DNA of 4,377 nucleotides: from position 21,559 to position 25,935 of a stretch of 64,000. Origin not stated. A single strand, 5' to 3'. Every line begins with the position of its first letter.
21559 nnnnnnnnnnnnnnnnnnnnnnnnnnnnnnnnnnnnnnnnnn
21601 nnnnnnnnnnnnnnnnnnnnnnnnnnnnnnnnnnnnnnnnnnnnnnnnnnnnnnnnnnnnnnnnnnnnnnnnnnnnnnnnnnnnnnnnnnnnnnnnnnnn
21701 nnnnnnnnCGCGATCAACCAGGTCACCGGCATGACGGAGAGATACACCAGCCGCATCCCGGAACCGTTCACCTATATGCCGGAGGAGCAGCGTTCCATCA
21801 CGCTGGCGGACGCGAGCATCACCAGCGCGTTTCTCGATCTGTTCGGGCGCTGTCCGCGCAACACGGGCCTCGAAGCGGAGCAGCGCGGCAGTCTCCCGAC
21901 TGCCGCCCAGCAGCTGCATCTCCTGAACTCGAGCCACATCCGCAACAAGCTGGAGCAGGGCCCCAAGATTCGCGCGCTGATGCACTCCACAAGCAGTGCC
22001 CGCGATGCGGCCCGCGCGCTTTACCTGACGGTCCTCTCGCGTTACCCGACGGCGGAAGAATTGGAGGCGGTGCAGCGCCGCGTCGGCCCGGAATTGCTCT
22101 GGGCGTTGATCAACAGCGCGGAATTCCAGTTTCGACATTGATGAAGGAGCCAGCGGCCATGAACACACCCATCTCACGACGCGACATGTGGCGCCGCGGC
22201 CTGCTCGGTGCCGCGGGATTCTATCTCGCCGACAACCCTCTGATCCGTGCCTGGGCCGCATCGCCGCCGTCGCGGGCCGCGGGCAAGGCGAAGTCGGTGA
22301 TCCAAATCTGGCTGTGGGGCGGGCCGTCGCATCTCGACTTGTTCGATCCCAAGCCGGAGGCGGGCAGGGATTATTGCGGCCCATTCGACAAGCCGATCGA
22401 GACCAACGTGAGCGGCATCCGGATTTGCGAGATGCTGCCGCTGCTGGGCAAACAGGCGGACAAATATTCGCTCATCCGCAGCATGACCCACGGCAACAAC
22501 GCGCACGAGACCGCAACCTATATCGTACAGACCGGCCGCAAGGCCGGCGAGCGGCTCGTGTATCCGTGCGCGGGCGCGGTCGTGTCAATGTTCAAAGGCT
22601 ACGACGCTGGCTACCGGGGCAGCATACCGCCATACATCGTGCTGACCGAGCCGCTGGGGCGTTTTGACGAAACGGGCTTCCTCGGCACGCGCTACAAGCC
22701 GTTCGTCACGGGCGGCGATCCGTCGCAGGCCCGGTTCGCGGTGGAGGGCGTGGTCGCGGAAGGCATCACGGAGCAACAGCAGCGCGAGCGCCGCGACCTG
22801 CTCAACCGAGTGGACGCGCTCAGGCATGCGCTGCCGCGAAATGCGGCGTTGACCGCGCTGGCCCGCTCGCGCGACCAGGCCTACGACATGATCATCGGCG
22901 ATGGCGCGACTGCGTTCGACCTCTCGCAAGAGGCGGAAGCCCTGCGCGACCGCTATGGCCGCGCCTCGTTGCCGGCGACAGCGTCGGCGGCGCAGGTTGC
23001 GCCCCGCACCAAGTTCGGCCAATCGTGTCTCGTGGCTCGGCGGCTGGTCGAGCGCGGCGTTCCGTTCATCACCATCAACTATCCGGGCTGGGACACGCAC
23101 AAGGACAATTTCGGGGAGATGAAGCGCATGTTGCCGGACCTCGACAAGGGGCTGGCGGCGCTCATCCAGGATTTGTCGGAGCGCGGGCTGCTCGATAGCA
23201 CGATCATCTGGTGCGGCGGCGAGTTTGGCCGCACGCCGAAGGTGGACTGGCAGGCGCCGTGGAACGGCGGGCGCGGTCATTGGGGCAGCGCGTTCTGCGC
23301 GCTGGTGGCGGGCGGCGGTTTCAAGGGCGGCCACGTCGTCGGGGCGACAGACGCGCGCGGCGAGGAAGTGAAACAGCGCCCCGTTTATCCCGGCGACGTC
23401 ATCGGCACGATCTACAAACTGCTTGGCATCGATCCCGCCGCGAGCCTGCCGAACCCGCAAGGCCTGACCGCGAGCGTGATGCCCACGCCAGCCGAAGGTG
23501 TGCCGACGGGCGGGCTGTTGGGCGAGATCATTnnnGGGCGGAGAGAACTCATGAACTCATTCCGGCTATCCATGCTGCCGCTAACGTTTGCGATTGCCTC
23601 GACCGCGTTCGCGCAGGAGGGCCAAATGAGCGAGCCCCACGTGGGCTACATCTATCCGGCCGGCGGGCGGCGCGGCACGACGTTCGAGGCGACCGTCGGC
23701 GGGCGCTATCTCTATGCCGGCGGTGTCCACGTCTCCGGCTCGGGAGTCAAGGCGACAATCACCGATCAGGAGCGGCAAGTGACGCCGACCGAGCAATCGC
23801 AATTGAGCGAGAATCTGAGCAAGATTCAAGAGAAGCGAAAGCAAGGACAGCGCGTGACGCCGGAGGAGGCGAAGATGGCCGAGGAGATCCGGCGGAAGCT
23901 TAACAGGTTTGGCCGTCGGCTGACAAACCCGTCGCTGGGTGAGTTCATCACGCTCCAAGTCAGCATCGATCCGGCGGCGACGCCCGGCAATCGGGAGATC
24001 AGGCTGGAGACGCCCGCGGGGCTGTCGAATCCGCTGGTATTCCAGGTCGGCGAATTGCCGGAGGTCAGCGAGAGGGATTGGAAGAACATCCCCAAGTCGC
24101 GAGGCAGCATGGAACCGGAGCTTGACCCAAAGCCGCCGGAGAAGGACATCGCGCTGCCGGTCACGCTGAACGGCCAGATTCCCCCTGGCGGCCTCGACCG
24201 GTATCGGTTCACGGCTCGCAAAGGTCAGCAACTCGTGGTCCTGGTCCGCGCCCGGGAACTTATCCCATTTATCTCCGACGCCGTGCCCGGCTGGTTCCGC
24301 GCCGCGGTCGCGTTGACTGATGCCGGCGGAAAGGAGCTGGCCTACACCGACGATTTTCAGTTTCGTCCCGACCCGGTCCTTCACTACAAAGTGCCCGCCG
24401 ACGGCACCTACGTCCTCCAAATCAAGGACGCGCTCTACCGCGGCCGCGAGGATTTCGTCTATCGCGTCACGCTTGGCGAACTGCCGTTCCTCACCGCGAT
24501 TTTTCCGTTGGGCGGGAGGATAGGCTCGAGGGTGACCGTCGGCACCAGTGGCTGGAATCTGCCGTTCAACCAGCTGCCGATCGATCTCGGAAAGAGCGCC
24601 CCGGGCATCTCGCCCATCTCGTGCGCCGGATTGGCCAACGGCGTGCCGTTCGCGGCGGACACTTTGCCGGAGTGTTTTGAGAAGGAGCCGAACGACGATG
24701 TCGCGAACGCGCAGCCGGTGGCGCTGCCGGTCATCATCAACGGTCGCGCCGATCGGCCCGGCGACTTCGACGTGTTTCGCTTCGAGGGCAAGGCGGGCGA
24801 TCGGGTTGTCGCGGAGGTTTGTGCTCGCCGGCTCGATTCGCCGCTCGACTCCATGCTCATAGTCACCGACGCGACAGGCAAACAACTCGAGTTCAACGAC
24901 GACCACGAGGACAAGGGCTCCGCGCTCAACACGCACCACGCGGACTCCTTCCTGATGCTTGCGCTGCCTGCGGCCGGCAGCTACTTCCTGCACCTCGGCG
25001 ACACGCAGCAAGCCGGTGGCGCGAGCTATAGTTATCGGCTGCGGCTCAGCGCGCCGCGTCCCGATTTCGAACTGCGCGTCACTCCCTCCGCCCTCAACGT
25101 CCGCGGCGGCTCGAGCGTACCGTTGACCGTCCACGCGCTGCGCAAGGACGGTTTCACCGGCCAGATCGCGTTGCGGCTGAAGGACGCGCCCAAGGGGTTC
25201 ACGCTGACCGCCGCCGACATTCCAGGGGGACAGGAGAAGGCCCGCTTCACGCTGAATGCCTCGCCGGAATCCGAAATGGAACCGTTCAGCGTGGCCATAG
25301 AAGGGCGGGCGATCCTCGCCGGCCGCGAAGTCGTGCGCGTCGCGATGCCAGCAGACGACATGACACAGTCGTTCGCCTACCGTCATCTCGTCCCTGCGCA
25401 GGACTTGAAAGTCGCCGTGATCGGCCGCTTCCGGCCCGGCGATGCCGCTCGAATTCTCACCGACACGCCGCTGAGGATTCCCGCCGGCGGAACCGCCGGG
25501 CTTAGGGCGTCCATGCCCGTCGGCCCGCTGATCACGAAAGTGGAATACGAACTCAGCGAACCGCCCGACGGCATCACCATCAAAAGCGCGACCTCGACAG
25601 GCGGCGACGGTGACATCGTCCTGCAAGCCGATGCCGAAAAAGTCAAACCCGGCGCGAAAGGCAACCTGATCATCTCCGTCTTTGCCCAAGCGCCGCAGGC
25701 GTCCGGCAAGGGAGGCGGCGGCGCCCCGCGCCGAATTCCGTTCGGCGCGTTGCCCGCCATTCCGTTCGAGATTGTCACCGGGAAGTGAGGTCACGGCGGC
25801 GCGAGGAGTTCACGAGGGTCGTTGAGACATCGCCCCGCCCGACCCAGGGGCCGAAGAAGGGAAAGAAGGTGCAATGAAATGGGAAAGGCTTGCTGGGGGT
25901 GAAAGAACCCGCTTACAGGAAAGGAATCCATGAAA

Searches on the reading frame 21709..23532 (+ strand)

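Call 13: search_protein_families(library=pfam, proteins=[window:21709-23532:+], max_evalue=0.0001)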
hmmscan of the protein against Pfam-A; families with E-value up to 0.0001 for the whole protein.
window:21709-23532:+ (608 aa): 1 family
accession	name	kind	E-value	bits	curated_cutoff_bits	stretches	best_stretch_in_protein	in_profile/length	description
PF07394.17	DUF1501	-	3.9e-98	329.6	27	1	194-588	1-377/390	Protein of unknown function (DUF1501)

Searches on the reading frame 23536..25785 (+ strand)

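Call 13: search_protein_families(library=pfam, proteins=[window:23536-25785:+], max_evalue=0.0001)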
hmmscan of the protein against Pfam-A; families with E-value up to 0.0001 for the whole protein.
window:23536-25785:+ (750 aa): 0 families

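Call 68: search_protein_families(library=pfam, proteins=[window:23536-25785:+], max_evalue=0.001)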
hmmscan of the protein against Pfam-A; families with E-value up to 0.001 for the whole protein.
window:23536-25785:+ (750 aa): 1 family
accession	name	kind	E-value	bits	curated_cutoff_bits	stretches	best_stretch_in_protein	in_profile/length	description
PF04151.21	PPC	-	0.00031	22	25.9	0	410-486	1-67/70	Bacterial pre-peptidase C-terminal domain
